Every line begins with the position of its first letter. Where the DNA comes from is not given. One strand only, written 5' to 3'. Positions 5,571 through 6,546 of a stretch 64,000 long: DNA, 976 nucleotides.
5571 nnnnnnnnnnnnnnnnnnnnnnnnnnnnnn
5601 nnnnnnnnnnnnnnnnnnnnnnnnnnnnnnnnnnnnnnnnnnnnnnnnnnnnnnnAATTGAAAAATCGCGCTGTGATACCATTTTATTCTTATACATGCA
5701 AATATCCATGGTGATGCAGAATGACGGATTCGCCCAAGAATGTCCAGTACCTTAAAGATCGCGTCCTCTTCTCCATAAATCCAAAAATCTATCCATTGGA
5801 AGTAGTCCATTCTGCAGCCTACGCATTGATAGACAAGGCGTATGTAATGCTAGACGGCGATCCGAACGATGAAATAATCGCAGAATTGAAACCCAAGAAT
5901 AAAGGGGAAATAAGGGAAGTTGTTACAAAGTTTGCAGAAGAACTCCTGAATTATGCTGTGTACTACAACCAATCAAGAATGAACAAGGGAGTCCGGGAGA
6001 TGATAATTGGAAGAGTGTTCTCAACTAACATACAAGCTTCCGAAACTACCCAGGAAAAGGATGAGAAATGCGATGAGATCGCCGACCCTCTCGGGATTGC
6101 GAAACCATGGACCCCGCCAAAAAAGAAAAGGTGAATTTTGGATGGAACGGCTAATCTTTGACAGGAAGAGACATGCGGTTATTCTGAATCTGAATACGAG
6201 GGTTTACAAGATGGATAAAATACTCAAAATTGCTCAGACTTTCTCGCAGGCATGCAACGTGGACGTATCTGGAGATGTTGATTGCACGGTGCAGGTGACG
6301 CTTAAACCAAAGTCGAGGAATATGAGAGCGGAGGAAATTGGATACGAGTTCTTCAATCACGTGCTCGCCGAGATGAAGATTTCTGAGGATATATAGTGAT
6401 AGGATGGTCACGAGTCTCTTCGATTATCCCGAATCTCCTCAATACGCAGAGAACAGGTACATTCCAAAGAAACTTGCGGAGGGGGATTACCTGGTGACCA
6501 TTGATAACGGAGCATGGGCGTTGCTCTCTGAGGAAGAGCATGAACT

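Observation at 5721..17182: His-Xaa-Ser (Hxs) radical-SAM maturation system, expanded with six extra Fe-S enzymes, inside an archaeal type IV pilin/adhesin operon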

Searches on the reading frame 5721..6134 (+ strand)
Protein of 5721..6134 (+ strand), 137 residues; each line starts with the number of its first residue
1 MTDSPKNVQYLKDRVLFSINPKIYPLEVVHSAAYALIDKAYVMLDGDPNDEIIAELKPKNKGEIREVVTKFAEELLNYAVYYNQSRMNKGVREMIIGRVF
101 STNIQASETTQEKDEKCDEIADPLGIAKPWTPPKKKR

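Call 4: search_protein_families(library=ncbifam, proteins=[window:5721-6134:+], max_evalue=0.01)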
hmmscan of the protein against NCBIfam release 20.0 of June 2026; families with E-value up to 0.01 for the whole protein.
window:5721-6134:+ (137 aa): 1 family
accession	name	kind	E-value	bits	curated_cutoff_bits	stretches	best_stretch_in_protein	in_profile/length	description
TIGR03976.1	chp_LLNDYxLRE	equivalog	9.6e-12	45.1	50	1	20-103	2-87/90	His-Xaa-Ser system protein HxsD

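Call 5: search_protein_families(library=pfam, proteins=[window:5721-6134:+], max_evalue=0.01)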
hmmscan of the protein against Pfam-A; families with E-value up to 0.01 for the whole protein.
window:5721-6134:+ (137 aa): 0 families

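Call 49: search_protein_families(library=padloc, proteins=[window:5721-6134:+], max_evalue=0.001)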
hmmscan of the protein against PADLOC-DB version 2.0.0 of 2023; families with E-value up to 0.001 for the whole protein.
window:5721-6134:+ (137 aa): 0 families

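Call 81: list_cluster_members(proteins=[window:5721-6134:+, window:6142-6396:+, window:6404-7837:+, window:7810-8241:+, window:9473-11383:+, window:11383-12339:+, window:16286-17182:+, window:15165-16289:+, window:8246-8803:+, window:3490-4554:+])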
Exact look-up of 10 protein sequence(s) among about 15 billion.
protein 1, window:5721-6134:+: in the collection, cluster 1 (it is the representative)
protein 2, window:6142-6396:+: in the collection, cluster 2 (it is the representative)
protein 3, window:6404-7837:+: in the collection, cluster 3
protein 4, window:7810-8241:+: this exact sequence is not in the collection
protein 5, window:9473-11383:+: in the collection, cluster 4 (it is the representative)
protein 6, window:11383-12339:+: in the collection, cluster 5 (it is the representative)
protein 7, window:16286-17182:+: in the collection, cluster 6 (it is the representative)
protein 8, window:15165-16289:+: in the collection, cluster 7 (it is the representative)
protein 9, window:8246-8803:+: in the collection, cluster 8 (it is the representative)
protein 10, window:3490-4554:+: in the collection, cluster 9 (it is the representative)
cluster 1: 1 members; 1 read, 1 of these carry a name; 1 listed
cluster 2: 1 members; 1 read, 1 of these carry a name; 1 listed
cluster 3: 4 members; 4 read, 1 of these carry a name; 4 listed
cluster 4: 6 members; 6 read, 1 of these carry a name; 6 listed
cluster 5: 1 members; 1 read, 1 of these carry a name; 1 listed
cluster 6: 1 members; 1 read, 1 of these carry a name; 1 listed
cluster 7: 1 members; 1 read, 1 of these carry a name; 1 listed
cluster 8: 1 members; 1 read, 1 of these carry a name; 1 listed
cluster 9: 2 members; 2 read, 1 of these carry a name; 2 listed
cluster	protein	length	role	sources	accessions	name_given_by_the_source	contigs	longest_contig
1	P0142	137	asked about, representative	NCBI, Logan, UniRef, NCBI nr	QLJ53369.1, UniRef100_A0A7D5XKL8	MAG: hypothetical protein Sv326_1194 [Candidatus Fermentimicrarchaeum limneticum] | His-Xaa-Ser system protein HxsD n=1 Tax=Fermentimicrarchaeum limneticum TaxID=2795018 ...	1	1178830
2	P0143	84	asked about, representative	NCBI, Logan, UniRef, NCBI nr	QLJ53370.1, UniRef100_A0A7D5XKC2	MAG: hypothetical protein Sv326_1195 [Candidatus Fermentimicrarchaeum limneticum] | Uncharacterized protein n=1 Tax=Fermentimicrarchaeum limneticum TaxID=2795018 ...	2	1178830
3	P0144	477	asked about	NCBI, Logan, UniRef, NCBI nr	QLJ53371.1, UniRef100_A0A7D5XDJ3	MAG: hypothetical protein Sv326_1196 [Candidatus Fermentimicrarchaeum limneticum] | Radical SAM core domain-containing protein n=1 Tax=Fermentimicrarchaeum limneticum ...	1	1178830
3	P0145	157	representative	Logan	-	-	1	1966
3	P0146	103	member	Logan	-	-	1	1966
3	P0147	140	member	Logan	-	-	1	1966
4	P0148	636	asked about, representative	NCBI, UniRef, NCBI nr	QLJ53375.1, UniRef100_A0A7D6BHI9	MAG: hypothetical protein Sv326_1200 [Candidatus Fermentimicrarchaeum limneticum] | Radical SAM core domain-containing protein n=1 Tax=Fermentimicrarchaeum limneticum ...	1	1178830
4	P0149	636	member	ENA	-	-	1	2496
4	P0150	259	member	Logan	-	-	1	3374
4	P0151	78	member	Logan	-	-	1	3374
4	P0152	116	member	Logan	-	-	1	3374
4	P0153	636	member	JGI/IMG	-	-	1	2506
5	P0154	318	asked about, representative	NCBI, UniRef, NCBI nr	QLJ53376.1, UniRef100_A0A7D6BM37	MAG: hypothetical protein Sv326_1201 [Candidatus Fermentimicrarchaeum limneticum] | Radical SAM core domain-containing protein n=1 Tax=Fermentimicrarchaeum limneticum ...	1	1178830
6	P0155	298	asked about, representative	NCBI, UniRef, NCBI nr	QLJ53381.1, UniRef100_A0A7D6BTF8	MAG: hypothetical protein Sv326_1206 [Candidatus Fermentimicrarchaeum limneticum] | Radical SAM core domain-containing protein n=1 Tax=Fermentimicrarchaeum limneticum ...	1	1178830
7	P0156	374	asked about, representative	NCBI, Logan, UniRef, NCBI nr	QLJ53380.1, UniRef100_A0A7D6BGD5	MAG: Iron-sulfur cluster-binding protein [Candidatus Fermentimicrarchaeum limneticum] | Iron-sulfur cluster-binding protein n=1 Tax=Fermentimicrarchaeum limneticum TaxID=2795018 ...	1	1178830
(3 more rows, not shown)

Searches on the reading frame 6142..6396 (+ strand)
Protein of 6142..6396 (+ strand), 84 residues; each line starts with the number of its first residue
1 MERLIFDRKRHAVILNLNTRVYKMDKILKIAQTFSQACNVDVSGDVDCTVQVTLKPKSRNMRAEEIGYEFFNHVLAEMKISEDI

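Call 4: search_protein_families(library=ncbifam, proteins=[window:6142-6396:+], max_evalue=0.01)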
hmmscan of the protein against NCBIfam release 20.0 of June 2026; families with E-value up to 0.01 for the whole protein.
window:6142-6396:+ (84 aa): 2 families
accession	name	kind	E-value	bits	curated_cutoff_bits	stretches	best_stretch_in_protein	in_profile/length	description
NF038315.1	HxsD_rel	equivalog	1.2e-10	41.4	41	1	15-79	1-62/62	HxsD-like protein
TIGR03976.1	chp_LLNDYxLRE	equivalog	0.0031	17.8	50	1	18-76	2-61/90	His-Xaa-Ser system protein HxsD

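Call 5: search_protein_families(library=pfam, proteins=[window:6142-6396:+], max_evalue=0.01)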
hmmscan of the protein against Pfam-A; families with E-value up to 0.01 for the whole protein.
window:6142-6396:+ (84 aa): 0 families

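Call 49: search_protein_families(library=padloc, proteins=[window:6142-6396:+], max_evalue=0.001)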
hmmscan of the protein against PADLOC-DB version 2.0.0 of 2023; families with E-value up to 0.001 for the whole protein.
window:6142-6396:+ (84 aa): 0 families
